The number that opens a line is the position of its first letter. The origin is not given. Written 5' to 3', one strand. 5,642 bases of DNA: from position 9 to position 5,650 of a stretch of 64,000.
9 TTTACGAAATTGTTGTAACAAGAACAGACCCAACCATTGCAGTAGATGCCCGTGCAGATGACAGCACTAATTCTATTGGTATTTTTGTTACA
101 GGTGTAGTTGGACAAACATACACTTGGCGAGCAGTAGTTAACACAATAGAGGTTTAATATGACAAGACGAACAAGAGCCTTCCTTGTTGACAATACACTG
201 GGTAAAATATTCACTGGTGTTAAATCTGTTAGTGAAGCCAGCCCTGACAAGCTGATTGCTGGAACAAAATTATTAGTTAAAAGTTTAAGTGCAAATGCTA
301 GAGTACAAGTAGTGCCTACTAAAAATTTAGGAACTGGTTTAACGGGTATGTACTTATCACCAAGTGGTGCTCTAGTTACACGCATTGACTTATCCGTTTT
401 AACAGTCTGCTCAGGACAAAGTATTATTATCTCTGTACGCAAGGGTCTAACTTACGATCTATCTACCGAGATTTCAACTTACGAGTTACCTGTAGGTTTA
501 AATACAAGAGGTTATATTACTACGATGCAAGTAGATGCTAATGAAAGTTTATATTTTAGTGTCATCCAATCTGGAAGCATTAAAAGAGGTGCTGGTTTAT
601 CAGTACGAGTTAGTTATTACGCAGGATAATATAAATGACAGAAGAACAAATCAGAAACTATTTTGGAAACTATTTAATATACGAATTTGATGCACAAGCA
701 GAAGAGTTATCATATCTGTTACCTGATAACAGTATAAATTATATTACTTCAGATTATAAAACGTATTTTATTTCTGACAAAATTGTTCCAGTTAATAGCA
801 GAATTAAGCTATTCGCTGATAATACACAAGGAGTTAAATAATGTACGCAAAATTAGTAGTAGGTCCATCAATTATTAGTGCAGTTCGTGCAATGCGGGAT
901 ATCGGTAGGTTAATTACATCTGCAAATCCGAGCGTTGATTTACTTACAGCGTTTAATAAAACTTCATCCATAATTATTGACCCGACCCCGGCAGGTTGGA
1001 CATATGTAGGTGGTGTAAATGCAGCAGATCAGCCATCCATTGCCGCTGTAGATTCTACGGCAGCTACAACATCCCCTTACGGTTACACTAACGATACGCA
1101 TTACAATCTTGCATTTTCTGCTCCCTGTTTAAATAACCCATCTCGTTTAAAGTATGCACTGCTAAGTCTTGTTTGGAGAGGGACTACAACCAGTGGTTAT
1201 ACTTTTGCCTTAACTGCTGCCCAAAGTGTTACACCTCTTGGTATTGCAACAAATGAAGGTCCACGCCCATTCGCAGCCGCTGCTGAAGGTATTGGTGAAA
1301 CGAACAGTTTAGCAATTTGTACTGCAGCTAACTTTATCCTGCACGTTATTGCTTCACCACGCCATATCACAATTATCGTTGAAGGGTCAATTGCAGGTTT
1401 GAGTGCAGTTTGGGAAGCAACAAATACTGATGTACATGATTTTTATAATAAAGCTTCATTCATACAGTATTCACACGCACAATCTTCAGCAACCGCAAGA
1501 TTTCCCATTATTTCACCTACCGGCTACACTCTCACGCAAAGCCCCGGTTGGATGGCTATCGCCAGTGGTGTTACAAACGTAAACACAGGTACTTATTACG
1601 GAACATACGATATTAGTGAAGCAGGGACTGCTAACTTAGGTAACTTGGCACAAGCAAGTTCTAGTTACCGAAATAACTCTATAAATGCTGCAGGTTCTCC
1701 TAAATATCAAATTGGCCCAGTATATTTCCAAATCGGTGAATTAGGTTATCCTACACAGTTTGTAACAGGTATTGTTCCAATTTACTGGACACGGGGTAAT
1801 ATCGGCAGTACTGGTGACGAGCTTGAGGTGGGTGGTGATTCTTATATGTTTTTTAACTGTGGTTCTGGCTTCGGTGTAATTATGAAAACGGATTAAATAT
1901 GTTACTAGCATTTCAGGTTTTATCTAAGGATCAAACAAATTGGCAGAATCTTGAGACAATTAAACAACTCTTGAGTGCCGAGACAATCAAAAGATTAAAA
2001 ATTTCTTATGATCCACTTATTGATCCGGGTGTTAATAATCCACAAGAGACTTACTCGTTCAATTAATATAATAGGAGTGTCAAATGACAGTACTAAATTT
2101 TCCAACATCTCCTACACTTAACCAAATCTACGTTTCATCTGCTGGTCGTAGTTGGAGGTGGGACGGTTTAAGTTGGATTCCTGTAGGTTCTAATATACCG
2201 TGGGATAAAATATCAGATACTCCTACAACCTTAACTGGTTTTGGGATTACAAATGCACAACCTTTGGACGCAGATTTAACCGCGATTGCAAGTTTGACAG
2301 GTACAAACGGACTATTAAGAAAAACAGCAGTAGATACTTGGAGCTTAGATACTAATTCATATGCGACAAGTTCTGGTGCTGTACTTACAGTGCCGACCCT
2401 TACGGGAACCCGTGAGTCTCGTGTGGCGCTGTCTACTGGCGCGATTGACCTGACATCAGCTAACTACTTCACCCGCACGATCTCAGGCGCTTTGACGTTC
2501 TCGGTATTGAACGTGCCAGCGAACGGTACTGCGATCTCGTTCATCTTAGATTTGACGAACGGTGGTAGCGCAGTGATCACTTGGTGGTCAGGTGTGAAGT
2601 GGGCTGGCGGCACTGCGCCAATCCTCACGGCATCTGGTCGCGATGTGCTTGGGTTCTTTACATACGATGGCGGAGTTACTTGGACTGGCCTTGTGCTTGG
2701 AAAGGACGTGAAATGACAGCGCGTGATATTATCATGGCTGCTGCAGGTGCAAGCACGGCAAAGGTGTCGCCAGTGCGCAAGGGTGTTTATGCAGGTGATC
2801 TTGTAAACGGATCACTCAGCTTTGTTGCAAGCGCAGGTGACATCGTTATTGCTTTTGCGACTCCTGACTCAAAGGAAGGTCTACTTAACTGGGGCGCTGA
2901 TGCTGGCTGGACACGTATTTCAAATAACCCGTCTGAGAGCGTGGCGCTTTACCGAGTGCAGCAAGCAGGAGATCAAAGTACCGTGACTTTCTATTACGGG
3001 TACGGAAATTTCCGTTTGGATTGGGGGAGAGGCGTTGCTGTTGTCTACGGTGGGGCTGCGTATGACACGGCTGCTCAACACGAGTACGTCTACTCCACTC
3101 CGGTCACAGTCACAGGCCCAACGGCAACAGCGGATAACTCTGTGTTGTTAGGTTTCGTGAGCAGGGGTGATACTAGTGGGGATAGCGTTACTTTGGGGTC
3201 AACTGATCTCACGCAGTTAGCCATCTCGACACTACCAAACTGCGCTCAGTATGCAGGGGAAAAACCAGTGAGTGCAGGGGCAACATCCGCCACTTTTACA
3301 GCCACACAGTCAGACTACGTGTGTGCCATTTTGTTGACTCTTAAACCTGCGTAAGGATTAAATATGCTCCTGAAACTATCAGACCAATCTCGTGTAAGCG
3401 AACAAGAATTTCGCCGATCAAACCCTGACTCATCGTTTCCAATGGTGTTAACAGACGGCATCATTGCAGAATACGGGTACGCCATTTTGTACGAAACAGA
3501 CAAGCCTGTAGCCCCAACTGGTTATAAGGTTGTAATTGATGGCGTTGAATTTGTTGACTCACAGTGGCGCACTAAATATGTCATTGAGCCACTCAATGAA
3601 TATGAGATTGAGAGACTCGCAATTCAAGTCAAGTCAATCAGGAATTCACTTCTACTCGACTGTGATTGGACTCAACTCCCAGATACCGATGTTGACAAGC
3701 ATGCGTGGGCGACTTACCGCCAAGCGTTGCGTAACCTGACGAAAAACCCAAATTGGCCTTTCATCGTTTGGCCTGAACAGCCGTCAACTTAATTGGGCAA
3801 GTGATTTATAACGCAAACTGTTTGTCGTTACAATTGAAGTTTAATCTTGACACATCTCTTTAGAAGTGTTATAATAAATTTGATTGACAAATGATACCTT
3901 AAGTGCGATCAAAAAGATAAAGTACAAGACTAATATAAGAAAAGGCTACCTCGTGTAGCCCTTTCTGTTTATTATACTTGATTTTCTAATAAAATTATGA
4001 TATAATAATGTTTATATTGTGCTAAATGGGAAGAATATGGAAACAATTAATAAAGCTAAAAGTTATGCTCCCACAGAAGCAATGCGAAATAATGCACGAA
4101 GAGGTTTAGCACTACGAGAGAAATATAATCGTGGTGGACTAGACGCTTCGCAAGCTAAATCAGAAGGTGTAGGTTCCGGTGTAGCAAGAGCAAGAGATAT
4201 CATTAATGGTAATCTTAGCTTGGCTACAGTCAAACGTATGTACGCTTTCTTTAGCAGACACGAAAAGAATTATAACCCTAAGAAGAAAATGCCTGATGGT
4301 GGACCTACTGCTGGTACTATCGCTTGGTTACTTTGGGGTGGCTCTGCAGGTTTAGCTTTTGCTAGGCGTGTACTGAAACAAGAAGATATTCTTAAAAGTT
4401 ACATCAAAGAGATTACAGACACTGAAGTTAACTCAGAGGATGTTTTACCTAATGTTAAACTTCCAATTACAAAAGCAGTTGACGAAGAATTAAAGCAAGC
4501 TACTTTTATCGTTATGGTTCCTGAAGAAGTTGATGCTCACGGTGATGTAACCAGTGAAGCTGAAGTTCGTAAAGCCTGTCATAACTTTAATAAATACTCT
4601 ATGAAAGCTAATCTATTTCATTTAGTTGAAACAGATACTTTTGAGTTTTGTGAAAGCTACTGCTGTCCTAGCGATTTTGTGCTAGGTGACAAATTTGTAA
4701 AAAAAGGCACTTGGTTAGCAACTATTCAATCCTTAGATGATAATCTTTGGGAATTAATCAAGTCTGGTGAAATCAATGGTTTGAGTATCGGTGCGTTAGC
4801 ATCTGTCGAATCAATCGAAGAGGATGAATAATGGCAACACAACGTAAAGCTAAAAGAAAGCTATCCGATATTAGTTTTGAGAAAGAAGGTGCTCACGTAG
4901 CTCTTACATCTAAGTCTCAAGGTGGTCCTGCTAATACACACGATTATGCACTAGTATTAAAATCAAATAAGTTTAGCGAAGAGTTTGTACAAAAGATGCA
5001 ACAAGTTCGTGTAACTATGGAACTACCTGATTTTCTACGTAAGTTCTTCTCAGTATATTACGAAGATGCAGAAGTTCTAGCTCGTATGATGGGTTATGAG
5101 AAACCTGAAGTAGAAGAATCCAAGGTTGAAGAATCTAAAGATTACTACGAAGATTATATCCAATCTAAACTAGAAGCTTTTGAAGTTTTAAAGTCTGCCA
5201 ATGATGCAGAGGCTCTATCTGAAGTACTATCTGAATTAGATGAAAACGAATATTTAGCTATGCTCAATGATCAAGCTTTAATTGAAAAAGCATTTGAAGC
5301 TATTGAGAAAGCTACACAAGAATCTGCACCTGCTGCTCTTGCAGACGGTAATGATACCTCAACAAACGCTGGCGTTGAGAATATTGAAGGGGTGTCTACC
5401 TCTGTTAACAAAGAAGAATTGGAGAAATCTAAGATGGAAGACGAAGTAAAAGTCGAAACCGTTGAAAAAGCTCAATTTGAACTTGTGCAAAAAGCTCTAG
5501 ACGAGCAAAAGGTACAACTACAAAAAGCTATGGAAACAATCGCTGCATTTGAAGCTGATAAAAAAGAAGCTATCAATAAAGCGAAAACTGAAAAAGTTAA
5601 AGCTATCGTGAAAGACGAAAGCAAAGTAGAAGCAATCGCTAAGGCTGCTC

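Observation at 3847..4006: Perfect consensus promoter followed 65 nt later by a terminator, then a second promoter: a candidate small RNA or antitermination leader upstream of the head operon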

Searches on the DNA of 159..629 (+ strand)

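Call 93: search_rna_families(source=L122, start=1, end=10000, threshold=gathering)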
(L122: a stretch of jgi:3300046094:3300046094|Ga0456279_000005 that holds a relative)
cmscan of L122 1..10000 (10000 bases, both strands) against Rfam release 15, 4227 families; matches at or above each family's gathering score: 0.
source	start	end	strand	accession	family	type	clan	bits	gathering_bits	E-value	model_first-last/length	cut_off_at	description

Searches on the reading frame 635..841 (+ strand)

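Call 48: search_protein_families(library=pfam, alignment_id=A2, max_evalue=0.001)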
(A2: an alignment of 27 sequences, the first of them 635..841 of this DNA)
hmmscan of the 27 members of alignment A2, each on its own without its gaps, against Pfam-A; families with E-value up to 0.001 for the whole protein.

A. member 1, window:635-841:+ (68 aa): 0 families

B. families by the number of members that match (of 27 scanned): 18 families
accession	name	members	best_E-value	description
PF02867.20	Ribonuc_red_lgC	1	3e-97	Ribonucleotide reductase, barrel domain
PF00268.27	Ribonuc_red_sm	1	8.7e-76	Ribonucleotide reductase, small chain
PF18906.5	Phage_tube_2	1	8.5e-39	Phage tail tube protein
PF24240.1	DUF7448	1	2.3e-27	Domain of unknown function (DUF7448)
PF18909.5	dGTP_diPhyd_N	1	2.2e-26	dATP/dGTP diphosphohydrolase, N-terminal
PF02945.21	Endonuclease_7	1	8.9e-24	Recombination endonuclease VII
PF06791.18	TMP_2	1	4.5e-21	Prophage tail length tape measure protein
PF13554.12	Phage_tail_terminator_5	1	4.5e-19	Phage tail terminator protein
PF00085.26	Thioredoxin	1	3.5e-14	Thioredoxin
PF00317.26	Ribonuc_red_lgN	1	4.2e-11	Ribonucleotide reductase, all-alpha domain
PF13098.12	Thioredoxin_2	1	3.4e-10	Thioredoxin-like domain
PF13884.11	Peptidase_S74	1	5.8e-08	Chaperone of endosialidase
PF00462.30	Glutaredoxin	1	4.2e-07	Glutaredoxin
PF10108.15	DNA_pol_B_exo2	1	4.3e-07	Predicted 3'-5' exonuclease related to the exonuclease domain of PolB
PF05768.20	Glrx-like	1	3e-06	Glutaredoxin-like domain (DUF836)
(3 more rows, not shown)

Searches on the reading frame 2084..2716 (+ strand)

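Call 19: search_protein_families(library=phrogs, proteins=[window:2084-2716:+], max_evalue=0.001)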
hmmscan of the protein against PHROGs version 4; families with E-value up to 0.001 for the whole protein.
window:2084-2716:+ (210 aa): 7 families
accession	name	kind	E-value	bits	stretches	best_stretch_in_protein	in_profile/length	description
phrog_9017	-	tail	5.5e-14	53.8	1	110-207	54-156/159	tail fiber protein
phrog_19200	-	head and packaging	1.4e-10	41.9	1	79-208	137-267/268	virion structural protein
phrog_7760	-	tail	2.2e-10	41.7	1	89-204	106-217/223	tail fiber protein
phrog_22179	-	tail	8.8e-07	29.7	1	135-205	168-239/244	tail fiber protein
phrog_32568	-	tail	3.8e-05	24.5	1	137-205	104-173/177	tail fiber protein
phrog_3904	-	tail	8e-05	22.1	1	112-203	992-1080/1086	tail fiber protein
phrog_24774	-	unknown function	0.00083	20.3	1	113-204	155-251/258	-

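Call 20: search_protein_families(library=pfam, proteins=[window:2084-2716:+], max_evalue=0.01)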
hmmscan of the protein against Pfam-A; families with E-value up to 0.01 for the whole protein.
window:2084-2716:+ (210 aa): 0 families

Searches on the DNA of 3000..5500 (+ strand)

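Call 4: search_dna_similar(query=window:3000-5500:+, collection=phages, mode=near, max_rows=30)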
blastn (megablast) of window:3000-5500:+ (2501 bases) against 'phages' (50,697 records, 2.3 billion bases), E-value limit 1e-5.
Records with a match: 1; places in all: 1; records where one place covers at least 80% of the query: 0.
Best place of each record, by identity: 80-90% 1.
By first word of the organism name: Limnohabitans 1.
By host as written in the record: Limnohabitans sp. DCL3 1.
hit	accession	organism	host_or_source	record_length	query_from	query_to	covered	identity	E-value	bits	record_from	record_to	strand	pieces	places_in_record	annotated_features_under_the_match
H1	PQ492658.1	Limnohabitans phage DC31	Limnohabitans sp. DCL3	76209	978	2501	60%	86.1%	0e+0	1609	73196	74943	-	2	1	hypothetical protein (x2)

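Call 7: get_annotated_region(hit=H1, flank=6000)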
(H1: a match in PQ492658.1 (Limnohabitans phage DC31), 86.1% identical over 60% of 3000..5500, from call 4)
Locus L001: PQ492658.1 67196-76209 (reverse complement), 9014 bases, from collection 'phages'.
description: Limnohabitans phage DC31, complete genome.
organism: Limnohabitans phage DC31 (NCBI taxid 2883572)
taxonomy: Viruses; Duplodnaviria; Heunggongvirae; Uroviricota; Caudoviricetes; Pakpunavirus
host: Limnohabitans sp. DCL3; source: freshwater; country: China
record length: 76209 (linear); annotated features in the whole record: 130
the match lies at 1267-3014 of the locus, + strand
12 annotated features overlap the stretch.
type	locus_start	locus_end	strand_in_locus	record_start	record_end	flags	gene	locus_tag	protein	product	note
CDS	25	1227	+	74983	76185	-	-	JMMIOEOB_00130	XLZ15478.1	hypothetical protein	-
CDS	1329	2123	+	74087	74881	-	-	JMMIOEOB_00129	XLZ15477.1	hypothetical protein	-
CDS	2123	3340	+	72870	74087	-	-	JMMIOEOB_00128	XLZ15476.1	hypothetical protein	-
CDS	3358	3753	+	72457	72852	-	-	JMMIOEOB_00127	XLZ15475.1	hypothetical protein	-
CDS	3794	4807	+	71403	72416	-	-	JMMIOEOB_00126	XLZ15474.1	major capsid protein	ORF4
CDS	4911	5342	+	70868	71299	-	-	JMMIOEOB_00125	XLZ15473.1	hypothetical protein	-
CDS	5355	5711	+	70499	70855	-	-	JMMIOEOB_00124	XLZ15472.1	hypothetical protein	-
CDS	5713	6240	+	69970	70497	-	-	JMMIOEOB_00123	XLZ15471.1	hypothetical protein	-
CDS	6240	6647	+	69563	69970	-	-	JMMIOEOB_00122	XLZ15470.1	hypothetical protein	-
CDS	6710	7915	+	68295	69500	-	-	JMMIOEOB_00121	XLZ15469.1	hypothetical protein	-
CDS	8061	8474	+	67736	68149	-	-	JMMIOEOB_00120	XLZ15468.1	hypothetical protein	-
CDS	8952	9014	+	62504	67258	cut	-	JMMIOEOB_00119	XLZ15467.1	hypothetical protein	-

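Call 8: search_dna_similar(query=window:3300-4100:+, collection=phages, mode=distant, max_rows=30)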
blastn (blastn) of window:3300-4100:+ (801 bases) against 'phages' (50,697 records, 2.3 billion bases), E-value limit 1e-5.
Records with a match: 1; places in all: 1; records where one place covers at least 80% of the query: 0.
Best place of each record, by identity: 80-90% 1.
By first word of the organism name: Limnohabitans 1.
By host as written in the record: Limnohabitans sp. DCL3 1.
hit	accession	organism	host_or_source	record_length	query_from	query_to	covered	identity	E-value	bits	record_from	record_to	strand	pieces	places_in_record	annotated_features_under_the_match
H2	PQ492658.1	Limnohabitans phage DC31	Limnohabitans sp. DCL3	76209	670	796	16%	80.6%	4e-24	118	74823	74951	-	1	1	hypothetical protein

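Call 16: search_rna_families(source=window, start=3780, end=4040, threshold=evalue, max_evalue=10)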
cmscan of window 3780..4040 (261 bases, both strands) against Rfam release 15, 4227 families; matches with E-value up to 10: 13.
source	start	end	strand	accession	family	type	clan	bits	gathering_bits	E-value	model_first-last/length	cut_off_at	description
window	3911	3968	-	RF02589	Spy779816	Gene; sRNA;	-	27.1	67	0.012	1-88/88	no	S. pyogenes small RNA 779816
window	3912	3987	+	RF00971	mir-578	Gene; miRNA;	-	18.7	98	0.62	1-84/84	no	mir-578 microRNA precursor family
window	3828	3891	+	RF00527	snoMe28S-G3255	Gene; snRNA; snoRNA; CD-box;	CL00066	18.3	44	9.2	1-84/84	no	Small nucleolar RNA Me28S-Gm3255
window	3875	3978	-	RF01485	rli61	Cis-reg;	-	17.1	50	0.99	1-106/106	no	Listeria sRNA rli61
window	3848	3968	+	RF01437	S_pombe_snR10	Gene; snRNA; snoRNA; HACA-box;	CL00031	16.9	50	4.9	1-167/167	no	small nucleolar RNA snR10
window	3871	3975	-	RF01808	MicX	Gene; sRNA;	-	16.7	75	0.14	1-194/194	no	MicX Vibrio cholerae sRNA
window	3933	3998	-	RF04319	BTncRNA_FopS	Gene; sRNA;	-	15.5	56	4.7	1-71/71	no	Bacteroidetes FopS (family of paralogous sRNAs)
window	3896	3966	+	RF02607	AbsR25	Gene; sRNA;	-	14.9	47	2.9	1-164/164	no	Acinetobacter sRNA 25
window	3933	4016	-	RF02551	DapZ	Cis-reg;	-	14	56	5.8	1-78/78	no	ABC transporter regulator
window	3807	3870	-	RF00561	SNORA40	Gene; snRNA; snoRNA; HACA-box;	-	13.9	51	6.2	1-128/128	no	Small nucleolar RNA SNORA40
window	3905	4002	-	RF02634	EF3314_EF3315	Gene; sRNA;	-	13.7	100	0.62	1-141/141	no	Enterococcus sRNA EF3314_EF3315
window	3868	3968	+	RF01408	sraL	Gene; sRNA;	-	12.8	39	1.1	1-142/142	no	sraL Hfq binding RNA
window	3924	3968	+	RF02082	STnc540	Gene; sRNA;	-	10.6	38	8.2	99-143/202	no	Enterobacterial sRNA STnc540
